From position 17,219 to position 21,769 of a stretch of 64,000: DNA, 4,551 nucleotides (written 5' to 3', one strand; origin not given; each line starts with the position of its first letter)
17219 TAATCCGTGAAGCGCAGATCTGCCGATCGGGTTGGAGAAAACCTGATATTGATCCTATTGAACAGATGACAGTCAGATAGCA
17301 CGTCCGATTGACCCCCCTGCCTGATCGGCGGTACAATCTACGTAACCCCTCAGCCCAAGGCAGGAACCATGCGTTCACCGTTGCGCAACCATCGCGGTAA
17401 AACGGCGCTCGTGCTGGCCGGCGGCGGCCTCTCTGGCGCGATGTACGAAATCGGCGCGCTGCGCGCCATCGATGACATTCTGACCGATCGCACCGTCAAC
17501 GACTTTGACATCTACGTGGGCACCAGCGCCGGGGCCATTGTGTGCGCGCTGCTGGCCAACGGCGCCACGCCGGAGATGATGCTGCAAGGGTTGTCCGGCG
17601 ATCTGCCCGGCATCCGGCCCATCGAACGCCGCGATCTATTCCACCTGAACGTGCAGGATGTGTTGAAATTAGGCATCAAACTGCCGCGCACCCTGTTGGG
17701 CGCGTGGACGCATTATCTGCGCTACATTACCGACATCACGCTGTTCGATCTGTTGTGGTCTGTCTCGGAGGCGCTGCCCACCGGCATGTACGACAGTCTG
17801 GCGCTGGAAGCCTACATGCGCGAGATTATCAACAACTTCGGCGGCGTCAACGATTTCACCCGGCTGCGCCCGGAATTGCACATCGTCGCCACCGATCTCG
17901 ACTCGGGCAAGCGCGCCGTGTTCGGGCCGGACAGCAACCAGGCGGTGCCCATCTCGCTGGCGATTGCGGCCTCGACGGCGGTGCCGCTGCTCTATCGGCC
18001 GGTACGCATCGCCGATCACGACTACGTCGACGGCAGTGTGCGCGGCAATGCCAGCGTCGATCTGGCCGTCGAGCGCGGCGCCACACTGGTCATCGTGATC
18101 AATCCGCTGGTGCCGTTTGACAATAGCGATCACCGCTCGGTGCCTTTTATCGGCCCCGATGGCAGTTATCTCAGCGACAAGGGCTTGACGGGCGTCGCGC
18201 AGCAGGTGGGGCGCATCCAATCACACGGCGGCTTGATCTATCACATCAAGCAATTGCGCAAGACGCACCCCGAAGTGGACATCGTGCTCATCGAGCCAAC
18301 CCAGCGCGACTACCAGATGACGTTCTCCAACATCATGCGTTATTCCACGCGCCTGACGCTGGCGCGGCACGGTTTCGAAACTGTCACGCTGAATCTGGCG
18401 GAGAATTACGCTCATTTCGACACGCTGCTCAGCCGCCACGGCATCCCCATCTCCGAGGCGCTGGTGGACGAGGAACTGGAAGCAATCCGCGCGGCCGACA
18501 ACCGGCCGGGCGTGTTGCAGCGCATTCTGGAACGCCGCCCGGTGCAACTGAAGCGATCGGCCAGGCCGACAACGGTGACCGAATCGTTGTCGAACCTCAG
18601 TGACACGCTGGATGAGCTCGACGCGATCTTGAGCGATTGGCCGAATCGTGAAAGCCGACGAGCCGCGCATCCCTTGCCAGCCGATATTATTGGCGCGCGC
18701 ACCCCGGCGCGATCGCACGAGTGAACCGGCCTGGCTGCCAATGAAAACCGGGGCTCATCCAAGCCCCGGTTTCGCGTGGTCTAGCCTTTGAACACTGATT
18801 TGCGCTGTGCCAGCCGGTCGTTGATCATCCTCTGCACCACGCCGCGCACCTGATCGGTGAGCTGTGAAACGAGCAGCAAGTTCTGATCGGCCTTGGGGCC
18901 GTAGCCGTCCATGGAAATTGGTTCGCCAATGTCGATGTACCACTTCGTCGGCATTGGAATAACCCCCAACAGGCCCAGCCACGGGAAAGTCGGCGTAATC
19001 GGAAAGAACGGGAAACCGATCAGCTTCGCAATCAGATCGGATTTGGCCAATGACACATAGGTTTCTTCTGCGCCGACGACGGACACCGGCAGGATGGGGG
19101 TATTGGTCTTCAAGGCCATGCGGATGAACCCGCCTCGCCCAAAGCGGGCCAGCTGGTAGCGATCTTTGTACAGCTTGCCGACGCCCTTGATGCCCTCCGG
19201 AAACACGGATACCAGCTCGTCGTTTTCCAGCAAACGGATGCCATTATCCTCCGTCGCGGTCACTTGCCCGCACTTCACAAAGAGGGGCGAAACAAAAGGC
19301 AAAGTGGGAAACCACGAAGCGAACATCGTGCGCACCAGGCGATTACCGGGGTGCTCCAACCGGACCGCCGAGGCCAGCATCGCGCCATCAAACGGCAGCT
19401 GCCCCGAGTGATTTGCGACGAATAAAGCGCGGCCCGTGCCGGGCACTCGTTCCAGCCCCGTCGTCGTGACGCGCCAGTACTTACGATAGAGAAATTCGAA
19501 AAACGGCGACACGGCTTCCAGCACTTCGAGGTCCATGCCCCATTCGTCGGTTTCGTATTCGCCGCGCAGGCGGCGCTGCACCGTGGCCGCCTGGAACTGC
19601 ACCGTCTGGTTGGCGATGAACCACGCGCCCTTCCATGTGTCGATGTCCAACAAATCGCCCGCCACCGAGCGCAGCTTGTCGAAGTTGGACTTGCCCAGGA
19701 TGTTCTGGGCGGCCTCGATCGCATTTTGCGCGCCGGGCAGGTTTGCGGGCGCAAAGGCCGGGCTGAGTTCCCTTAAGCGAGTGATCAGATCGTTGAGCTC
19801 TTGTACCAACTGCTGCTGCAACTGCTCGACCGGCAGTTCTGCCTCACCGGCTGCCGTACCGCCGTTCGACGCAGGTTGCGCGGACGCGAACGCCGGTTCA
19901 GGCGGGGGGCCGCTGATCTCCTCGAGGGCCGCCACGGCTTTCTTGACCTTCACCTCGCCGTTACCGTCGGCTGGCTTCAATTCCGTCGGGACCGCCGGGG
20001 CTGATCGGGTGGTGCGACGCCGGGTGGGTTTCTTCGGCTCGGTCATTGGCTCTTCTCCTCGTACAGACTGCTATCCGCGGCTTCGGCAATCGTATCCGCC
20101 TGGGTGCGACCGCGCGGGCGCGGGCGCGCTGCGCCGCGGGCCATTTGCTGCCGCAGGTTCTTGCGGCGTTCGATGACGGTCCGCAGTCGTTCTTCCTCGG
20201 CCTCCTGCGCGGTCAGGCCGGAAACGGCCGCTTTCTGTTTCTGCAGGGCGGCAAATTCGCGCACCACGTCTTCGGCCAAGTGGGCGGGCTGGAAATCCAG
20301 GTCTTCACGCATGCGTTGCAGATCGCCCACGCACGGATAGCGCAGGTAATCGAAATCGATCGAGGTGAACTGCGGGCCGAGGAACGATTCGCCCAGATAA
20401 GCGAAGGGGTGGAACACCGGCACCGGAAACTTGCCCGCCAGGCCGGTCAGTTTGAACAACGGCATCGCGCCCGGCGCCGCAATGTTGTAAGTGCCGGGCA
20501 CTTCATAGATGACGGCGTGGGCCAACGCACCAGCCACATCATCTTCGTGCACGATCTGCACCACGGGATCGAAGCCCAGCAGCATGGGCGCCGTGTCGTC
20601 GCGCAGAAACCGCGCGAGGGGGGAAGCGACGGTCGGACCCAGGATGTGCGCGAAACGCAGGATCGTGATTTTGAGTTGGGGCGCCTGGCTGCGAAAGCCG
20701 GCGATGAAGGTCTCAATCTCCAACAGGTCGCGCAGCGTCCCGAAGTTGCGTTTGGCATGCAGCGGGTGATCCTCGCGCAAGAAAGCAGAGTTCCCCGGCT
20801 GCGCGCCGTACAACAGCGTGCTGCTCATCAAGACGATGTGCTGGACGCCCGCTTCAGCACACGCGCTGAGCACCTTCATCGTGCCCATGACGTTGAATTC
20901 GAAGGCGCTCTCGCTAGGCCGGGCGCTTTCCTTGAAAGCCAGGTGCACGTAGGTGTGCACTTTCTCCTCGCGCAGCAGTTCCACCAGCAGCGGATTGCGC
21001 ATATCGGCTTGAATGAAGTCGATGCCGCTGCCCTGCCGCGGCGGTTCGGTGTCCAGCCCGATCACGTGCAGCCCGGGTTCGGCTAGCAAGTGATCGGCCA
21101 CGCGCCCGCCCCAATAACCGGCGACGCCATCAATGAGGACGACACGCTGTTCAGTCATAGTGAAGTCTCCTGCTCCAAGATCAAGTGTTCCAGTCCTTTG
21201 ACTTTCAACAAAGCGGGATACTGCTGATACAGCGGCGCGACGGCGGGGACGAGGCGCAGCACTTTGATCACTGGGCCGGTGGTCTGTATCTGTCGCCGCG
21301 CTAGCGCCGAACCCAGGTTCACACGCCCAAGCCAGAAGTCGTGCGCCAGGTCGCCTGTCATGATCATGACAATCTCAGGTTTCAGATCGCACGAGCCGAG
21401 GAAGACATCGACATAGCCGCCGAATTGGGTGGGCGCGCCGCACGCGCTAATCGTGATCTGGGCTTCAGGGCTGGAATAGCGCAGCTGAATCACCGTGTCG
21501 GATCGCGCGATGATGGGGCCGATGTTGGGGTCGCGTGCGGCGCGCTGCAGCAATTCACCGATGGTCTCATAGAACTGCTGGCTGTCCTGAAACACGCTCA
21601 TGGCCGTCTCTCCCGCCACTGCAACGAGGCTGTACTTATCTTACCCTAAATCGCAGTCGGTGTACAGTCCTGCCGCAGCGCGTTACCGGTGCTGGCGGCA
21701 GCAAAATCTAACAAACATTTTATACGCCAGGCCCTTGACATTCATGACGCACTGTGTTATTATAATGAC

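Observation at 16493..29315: Phasin + PhaR, with no PHA synthase in the window, embedded in a dense neutral-lipid-handling neighbourhood (candidate lipid-body mobilisation locus)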

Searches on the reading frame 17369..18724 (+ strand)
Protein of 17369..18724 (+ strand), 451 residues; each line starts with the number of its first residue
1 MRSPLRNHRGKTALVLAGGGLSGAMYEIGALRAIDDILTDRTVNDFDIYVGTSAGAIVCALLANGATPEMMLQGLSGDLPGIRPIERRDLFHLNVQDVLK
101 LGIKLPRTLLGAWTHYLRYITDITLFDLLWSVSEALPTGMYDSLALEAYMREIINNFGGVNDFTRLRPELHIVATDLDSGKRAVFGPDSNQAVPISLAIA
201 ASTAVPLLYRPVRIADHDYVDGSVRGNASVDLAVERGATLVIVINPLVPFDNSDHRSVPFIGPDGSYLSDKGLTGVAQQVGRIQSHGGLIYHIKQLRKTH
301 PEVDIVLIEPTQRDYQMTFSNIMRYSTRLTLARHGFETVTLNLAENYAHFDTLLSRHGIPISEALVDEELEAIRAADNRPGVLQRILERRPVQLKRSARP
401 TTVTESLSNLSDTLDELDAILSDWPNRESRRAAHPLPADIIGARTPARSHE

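Call 3: search_protein_families(library=pfam, proteins=[window:17369-18724:+], max_evalue=0.01)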
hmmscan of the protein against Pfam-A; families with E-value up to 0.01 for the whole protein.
window:17369-18724:+ (451 aa): 1 family
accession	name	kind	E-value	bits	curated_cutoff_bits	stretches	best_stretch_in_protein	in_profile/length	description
PF01734.28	Patatin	-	2e-26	93.8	27.7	1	14-233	1-190/191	Patatin-like phospholipase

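Call 14: search_protein_families(library=ncbifam, proteins=[window:17369-18724:+], max_evalue=0.01)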
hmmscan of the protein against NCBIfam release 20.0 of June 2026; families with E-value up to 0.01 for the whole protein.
window:17369-18724:+ (451 aa): 4 families
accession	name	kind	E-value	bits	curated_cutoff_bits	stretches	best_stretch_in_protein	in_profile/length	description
NF041079.1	CBASS_lipase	equivalog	7.6e-10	38.5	200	1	13-71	3-60/317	CBASS cGAMP-activated phospholipase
NF053870.1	DS2_1_antiphage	equivalog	1.3e-09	37.8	400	1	14-68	3-56/299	anti-phage phospholipase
NF043045.1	T4SS_VpdC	equivalog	3.5e-06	25.4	1000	1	168-240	441-513/880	Dot/Icm T4SS effector VpdC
NF007623.0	PRK10279.1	equivalog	4.8e-06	26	272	1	110-244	58-178/301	patatin-like phospholipase RssA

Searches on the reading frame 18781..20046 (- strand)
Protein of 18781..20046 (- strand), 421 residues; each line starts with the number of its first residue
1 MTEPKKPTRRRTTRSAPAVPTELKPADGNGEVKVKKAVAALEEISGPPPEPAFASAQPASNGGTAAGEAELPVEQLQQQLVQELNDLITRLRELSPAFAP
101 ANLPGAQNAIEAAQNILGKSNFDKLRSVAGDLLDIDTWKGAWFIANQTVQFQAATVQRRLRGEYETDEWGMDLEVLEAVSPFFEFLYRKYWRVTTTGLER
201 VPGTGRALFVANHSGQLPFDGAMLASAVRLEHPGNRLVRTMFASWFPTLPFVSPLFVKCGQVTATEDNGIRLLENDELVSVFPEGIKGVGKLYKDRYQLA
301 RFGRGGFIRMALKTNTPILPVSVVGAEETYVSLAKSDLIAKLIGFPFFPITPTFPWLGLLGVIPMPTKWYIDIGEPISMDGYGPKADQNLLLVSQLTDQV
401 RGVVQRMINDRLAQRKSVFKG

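Call 3: search_protein_families(library=pfam, proteins=[window:18781-20046:-], max_evalue=0.01)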
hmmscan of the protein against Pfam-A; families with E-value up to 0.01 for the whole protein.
window:18781-20046:- (421 aa): 2 families
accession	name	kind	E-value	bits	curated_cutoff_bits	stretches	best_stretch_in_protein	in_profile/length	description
PF01553.26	Acyltransferase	-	3.1e-13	50.1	23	1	192-323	1-131/132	Acyltransferase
PF19576.4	Acyltransf_2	-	3.7e-05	23.2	27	1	189-238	52-102/266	Acyltransferase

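Call 14: search_protein_families(library=ncbifam, proteins=[window:18781-20046:-], max_evalue=0.01)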
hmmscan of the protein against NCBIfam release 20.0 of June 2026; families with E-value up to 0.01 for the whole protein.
window:18781-20046:- (421 aa): 5 families
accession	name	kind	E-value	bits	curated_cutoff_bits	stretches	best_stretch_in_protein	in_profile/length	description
NF052615.1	orn_lipid_OlsF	equivalog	5.5e-08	31.8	620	1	172-326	51-199/570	bifunctional ornithine lipid synthase OlsF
NF006386.0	PRK08633.1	equivalog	1.5e-06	26.2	1221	1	185-341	421-569/1147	acyl-[ACP]--phospholipid O-acyltransferase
NF005291.0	PRK06814.1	equivalog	1e-05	23.6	1349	1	178-338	426-578/1140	acyl-[ACP]--phospholipid O-acyltransferase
TIGR00530.1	AGP_acyltrn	subfamily_domain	3e-05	23.8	102.95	1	193-323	4-129/130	1-acylglycerol-3-phosphate O-acyltransferase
NF053697.1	LyGlyAclTfGlsABct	equivalog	5.6e-05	22.5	260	0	192-327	62-197/267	lyso-glycine lipid O-acyltransferase GlsA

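Call 87: search_solved_structures(query=window:18781-20046:-, max_evalue=0.01)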
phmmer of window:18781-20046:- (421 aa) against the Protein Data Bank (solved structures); distinct sequences matched with E-value up to 0.01: 0.

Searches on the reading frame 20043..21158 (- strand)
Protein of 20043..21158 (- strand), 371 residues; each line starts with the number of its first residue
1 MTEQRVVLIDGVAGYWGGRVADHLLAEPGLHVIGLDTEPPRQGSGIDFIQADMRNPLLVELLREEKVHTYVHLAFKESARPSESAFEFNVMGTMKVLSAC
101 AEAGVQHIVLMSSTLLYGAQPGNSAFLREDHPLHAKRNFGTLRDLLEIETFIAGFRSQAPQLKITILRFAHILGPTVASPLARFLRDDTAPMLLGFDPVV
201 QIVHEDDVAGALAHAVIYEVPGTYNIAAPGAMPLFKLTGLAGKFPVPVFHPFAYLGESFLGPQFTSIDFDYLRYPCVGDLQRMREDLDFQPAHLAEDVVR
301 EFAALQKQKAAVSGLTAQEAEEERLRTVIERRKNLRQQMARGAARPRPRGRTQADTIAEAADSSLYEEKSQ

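Call 3: search_protein_families(library=pfam, proteins=[window:20043-21158:-], max_evalue=0.01)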
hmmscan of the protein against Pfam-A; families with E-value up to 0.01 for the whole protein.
window:20043-21158:- (371 aa): 5 families
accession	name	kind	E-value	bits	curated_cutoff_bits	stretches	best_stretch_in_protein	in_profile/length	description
PF01370.27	Epimerase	-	4.9e-18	65.9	20.9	1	7-227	1-240/240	NAD dependent epimerase/dehydratase family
PF16363.11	GDP_Man_Dehyd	-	1.1e-08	35.3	27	1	8-136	1-150/332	GDP-mannose 4,6 dehydratase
PF01073.25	3Beta_HSD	-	1.3e-06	28.1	22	1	11-121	4-124/280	3-beta hydroxysteroid dehydrogenase/isomerase family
PF13460.12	NAD_binding_10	-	8.6e-05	22.9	27.2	1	11-130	1-115/184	NAD(P)H-binding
PF02719.21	Polysacc_synt_2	-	0.0056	16.3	20.2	0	60-113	71-128/293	Polysaccharide biosynthesis protein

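Call 14: search_protein_families(library=ncbifam, proteins=[window:20043-21158:-], max_evalue=0.01)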
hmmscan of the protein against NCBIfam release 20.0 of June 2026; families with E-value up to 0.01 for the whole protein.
window:20043-21158:- (371 aa): 13 families
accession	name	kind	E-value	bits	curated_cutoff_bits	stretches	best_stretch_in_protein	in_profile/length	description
NF004520.0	PRK05865.1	equivalog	4.2e-17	61.3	1509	1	8-305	4-255/854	sugar epimerase family protein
TIGR01179.1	galE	equivalog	1.9e-13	50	262.3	1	7-176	2-180/332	UDP-glucose 4-epimerase GalE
NF007956.0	PRK10675.1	subfamily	1.9e-10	40.4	394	1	45-174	51-182/338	UDP-glucose 4-epimerase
TIGR04180.1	EDH_00030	hypoth_equivalog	8.7e-07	28.3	475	1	35-139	40-145/297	NAD-dependent 4,6-dehydratase LegB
NF058621.1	DiazavRedAvaA7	equivalog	2.8e-06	27.2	400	1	79-228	80-231/304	3-diazoavenalumate denitrifying reductase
NF042423.1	oxyalk_red_Shew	equivalog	1.5e-05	24.2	580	1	5-176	9-178/331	2-alkyl-3-oxoalkanoate reductase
TIGR03466.1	HpnA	hypoth_equivalog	2.1e-05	23.6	367.65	1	6-141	2-140/327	hopanoid-associated sugar epimerase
NF043036.1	ErythonDh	equivalog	0.00019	20.8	325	1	7-143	3-153/321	D-erythronate dehydrogenase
NF041293.1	G6PDh_Azf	equivalog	0.00033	20.2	400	1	6-115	4-117/252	NAD-dependent glucose-6-phosphate dehydrogenase Azf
NF042422.1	oxyalk_red_OleD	equivalog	0.00038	19.9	580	1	7-113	3-110/329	2-alkyl-3-oxoalkanoate reductase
TIGR02622.1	CDP_4_6_dhtase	equivalog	0.00042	19.5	278.45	1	4-145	4-160/352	CDP-glucose 4,6-dehydratase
NF009092.0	PRK12428.1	subfamily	0.001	18.8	242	1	3-62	4-61/261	coniferyl-alcohol dehydrogenase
NF008972.0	PRK12320.1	equivalog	0.0018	16.6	792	1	7-108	3-98/699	hypothetical protein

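Call 88: search_solved_structures(query=window:20043-21158:-, max_evalue=0.00001)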
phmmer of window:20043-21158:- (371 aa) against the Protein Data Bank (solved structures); distinct sequences matched with E-value up to 0.00001: 23.
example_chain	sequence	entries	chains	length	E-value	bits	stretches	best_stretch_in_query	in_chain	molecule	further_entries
6kv9_A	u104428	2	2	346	4.4e-10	42.4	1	7-178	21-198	MoeE5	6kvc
1kvu_A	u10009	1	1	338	1.1e-08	37.9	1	43-175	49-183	UDP-GALACTOSE 4-EPIMERASE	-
2p5u_A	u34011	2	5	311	1.3e-08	37.6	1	7-176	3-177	UDP-glucose 4-epimerase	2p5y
1udc_A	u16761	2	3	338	2.2e-08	36.8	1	43-175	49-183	UDP-GALACTOSE-4-EPIMERASE | UDP-GALACTOSE 4-EPIMERASE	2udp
5gy7_A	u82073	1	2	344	2.3e-08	36.8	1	43-175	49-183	UDP-glucose 4-epimerase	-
1a9y_A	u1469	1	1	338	2.8e-08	36.5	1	43-175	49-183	UDP-GALACTOSE 4-EPIMERASE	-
1kvr_A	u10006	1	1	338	5.8e-08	35.5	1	43-175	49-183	UDP-GALACTOSE 4-EPIMERASE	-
1lrj_A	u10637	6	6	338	1.1e-07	34.6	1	43-175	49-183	UDP-glucose 4-epimerase | UDP-GALACTOSE 4-EPIMERASE | UDP-GALACTOSE-4-EPIMERASE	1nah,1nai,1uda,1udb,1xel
1lrk_A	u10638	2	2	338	1.1e-07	34.6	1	43-175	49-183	UDP-glucose 4-epimerase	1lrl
4id9_A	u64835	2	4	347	1.1e-07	34.5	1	5-175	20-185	SHORT-CHAIN DEHYDROGENASE/REDUCTASE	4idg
7kn1_A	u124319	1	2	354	1.3e-07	34.3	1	43-182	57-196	UDP-glucose 4-epimerase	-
1a9z_A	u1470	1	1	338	1.3e-07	34.3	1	43-175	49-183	UDP-GALACTOSE 4-EPIMERASE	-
1kvs_A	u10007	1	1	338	2.7e-07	33.3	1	43-175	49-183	UDP-GALACTOSE 4-EPIMERASE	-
1kvq_A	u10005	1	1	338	2.8e-07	33.2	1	43-175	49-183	UDP-GALACTOSE 4-EPIMERASE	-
6wjb_A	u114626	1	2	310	6.7e-07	32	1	4-176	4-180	NAD-dependent epimerase/dehydratase family protein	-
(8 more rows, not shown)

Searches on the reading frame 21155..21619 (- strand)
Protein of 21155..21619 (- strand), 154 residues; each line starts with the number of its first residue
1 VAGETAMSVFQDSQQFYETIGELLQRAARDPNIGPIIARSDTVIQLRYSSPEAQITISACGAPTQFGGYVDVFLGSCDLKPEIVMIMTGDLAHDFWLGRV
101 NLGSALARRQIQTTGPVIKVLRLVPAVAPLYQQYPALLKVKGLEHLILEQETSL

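Call 3: search_protein_families(library=pfam, proteins=[window:21155-21619:-], max_evalue=0.01)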
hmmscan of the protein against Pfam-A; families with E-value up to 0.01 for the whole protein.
window:21155-21619:- (154 aa): 0 families

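Call 14: search_protein_families(library=ncbifam, proteins=[window:21155-21601:-], max_evalue=0.01)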
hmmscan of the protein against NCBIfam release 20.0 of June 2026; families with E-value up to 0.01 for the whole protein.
window:21155-21601:- (148 aa): 0 families

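Call 15: search_protein_families(library=pfam, proteins=[window:21155-21601:-], max_evalue=1)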
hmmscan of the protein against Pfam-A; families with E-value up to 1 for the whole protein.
window:21155-21601:- (148 aa): 0 families

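Call 26: search_solved_structures(query=window:21155-21601:-, max_evalue=10)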
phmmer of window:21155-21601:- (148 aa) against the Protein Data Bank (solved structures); distinct sequences matched with E-value up to 10: 1.
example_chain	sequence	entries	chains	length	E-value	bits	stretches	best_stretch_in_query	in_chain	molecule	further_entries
3qfw_A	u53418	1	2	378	0.76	13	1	21-87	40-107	Ribulose-1,5-bisphosphate carboxylase/oxygenase large subunit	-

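Call 46: find_homologous_proteins(query=window:21155-21601:-, max_evalue=0.001)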
Query window:21155-21601:- (148 aa): 46 proteins with E <= 0.001 among 86 candidates.
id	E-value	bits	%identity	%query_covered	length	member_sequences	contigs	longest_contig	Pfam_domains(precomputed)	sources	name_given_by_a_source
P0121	3.5e-91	320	100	100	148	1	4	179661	-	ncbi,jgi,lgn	jgi:hypothetical protein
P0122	2.0e-80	286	86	100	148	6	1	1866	-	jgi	jgi:hypothetical protein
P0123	9.5e-78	277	82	100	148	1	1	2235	-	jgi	jgi:hypothetical protein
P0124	6.7e-77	274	84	100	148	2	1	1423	-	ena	-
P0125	1.3e-76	273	84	100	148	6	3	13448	-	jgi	jgi:hypothetical protein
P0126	6.5e-76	271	82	100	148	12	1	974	-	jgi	jgi:hypothetical protein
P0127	1.8e-75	269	82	100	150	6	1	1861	-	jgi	jgi:hypothetical protein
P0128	2.3e-74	266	82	100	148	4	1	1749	-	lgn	-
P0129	8.2e-74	264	82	100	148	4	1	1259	-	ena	-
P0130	1.2e-73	264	82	100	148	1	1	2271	-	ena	-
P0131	1.5e-73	263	80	100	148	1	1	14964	-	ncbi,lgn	-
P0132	1.7e-73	263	80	100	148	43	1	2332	-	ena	-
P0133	6.2e-73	261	80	100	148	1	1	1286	-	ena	-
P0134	8.3e-73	261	80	100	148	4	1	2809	-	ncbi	-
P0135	2.2e-72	259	80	100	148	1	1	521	-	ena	-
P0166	5.2e-27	112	43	95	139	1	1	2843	PF02036.23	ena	-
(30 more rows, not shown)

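Call 52: predict_structure(alignment_id=A2)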
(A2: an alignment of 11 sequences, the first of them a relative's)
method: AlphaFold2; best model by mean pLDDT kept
length: 148 residues; sequences in the alignment: 11
mean_pLDDT: 67.6   pTM: 0.66
mean pLDDT of the five models: 67.6, 65.5, 60.9, 58.8, 52.4
residues with pLDDT >= 90: 0; 70-90: 73; 50-70: 56; < 50: 19
segments of 3 or more residues with pLDDT < 50: 42-45, 53-62, 145-148
pLDDT, mean of each block of 10 residues (from residue 1): 65 76 66 54 51 44 50 66 80 85 82 71 82 85 54
secondary structure, 60 per line:
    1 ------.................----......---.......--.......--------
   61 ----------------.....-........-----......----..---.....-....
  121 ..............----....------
elements in order: H7-23 H28-33 E37-43 E46-52 E77-81 H83-90 H96-101 H111-115 H117-134 H139-142

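Call 54: fold_search(model_id=the predicted structure, library=pdb)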
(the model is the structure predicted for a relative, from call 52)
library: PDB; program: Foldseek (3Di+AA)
matches with E <= 10: 177; with E <= 0.001: 0
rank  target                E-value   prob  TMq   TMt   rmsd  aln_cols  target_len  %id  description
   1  8af3                  2.7e-03  1.00  0.52  0.64   4.2       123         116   14  Sterol carrier protein Artifical metalloenzyme incorporating Q111C mutation coupled to 2,2'-bipyridine (released 2023-08-16)
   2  8af2_B                2.7e-03  1.00  0.52  0.61   4.3       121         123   12  Human Sterol Carrier Protein with unnatural amino acid 2,2'-bipyridine alanine incorporated at position 111 (released 2023-08-16)
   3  6z1w                  8.1e-03  1.00  0.52  0.64   4.1       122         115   14  Crystal structure of human steroid carrier protein SL (SCP-2L) mutant A100C (released 2021-03-03)
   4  1pz4                  8.6e-03  1.00  0.49  0.60   4.3       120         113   17  The structural determination of an insect (mosquito) Sterol Carrier Protein-2 with a ligand bound C16 Fatty Acid at 1.35 (released 2003-09-30)
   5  8af2_A                1.0e-02  1.00  0.53  0.62   5.2       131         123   14  Human Sterol Carrier Protein with unnatural amino acid 2,2'-bipyridine alanine incorporated at position 111 (released 2023-08-16)
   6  1ikt                  1.2e-02  1.00  0.51  0.63   4.2       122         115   14  LIGANDED STEROL CARRIER PROTEIN TYPE 2 (SCP-2) LIKE DOMAIN OF HUMAN MULTIFUNCTIONAL ENZYME TYPE 2 (MFE-2) (released 2001-11-14)
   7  6z1x                  2.8e-02  1.00  0.53  0.65   4.0       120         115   12  Crystal structure of human steroid carrier protein SL (SCP-2L) mutant V83C (released 2021-03-03)
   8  4uei_MODEL_1_A        2.8e-02  0.96  0.42  0.48   6.2       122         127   14  Solution structure of the sterol carrier protein domain 2 of Helicoverpa armigera (released 2015-12-30)
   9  6h6n_B                3.3e-02  0.99  0.50  0.61   5.4       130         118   12  UbiJ-SCP2 Ubiquinone synthesis protein (released 2019-02-13)
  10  4jgx_B                3.3e-02  0.98  0.47  0.53   5.9       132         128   12  The Structure of Sterol Carrier Protein 2 from the Yeast Yarrowia Lipolytica (released 2013-12-18)
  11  1wfr_MODEL_1_A        3.3e-02  0.93  0.38  0.39   6.7       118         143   12  Solution structure of the conserved hypothetical protein TT1886, possibly sterol carrier protein, from Thermus (released 2004-11-26)
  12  6ovp_B                3.5e-02  0.98  0.49  0.55   6.9       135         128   12  Sterol Carrier Protein 2 from Yarrowia Lipolytica (apo form) (released 2020-05-20)
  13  1c44                  4.0e-02  0.99  0.49  0.57   4.0       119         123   13  STEROL CARRIER PROTEIN 2 (SCP2) FROM RABBIT (released 2000-08-07)
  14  3bn8_B                4.2e-02  0.99  0.50  0.65   7.1       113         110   11  Crystal structure of a putative sterol carrier protein type 2 (af1534) from archaeoglobus fulgidus dsm 4304 at 2.11 A  (released 2007-12-25)
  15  6h6o_B                5.0e-02  0.99  0.54  0.65   4.3       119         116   13  UbiJ-SCP2 Ubiquinone synthesis protein (released 2019-02-13)
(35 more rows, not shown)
